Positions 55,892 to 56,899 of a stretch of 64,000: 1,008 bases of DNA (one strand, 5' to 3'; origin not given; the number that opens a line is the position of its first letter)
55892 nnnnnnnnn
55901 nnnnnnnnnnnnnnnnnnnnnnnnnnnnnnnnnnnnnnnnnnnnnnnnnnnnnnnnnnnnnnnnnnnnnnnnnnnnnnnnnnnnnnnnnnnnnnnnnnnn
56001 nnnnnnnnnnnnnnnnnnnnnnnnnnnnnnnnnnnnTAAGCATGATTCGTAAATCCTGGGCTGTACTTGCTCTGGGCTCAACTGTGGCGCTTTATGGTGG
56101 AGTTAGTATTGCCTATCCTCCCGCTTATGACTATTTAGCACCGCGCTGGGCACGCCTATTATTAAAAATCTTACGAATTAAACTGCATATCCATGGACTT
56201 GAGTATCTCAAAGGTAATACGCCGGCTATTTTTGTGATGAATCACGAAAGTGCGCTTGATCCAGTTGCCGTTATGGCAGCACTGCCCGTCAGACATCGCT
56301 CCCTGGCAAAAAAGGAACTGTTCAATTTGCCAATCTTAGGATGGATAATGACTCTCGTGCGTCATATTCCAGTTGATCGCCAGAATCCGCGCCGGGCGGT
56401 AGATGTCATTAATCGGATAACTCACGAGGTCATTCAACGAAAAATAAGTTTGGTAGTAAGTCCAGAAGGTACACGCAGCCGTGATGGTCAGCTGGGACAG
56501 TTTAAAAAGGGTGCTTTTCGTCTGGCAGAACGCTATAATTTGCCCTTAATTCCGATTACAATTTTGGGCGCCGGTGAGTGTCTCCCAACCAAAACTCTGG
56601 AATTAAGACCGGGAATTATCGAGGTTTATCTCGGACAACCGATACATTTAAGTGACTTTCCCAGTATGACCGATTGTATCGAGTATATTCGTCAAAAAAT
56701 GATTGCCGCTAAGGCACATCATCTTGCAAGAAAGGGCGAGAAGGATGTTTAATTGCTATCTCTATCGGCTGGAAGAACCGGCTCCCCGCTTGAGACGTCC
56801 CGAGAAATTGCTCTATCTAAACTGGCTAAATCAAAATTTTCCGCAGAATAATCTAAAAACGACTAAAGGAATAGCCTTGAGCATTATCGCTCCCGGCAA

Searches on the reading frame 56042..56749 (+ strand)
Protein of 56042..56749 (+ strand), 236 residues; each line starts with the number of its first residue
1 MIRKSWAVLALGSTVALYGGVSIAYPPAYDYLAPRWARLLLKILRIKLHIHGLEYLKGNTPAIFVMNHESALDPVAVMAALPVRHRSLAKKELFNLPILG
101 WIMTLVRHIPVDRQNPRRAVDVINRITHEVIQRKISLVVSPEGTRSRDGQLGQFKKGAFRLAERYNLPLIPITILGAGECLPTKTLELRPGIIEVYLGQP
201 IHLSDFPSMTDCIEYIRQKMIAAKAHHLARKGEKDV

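Call 16: search_protein_families(library=pfam, proteins=[window:56042-56749:+], max_evalue=0.001)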
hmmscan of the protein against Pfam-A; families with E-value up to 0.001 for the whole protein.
window:56042-56749:+ (236 aa): 1 family
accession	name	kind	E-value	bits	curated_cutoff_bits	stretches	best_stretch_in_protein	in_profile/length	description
PF01553.26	Acyltransferase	-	3.3e-33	114.8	23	1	48-174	2-131/132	Acyltransferase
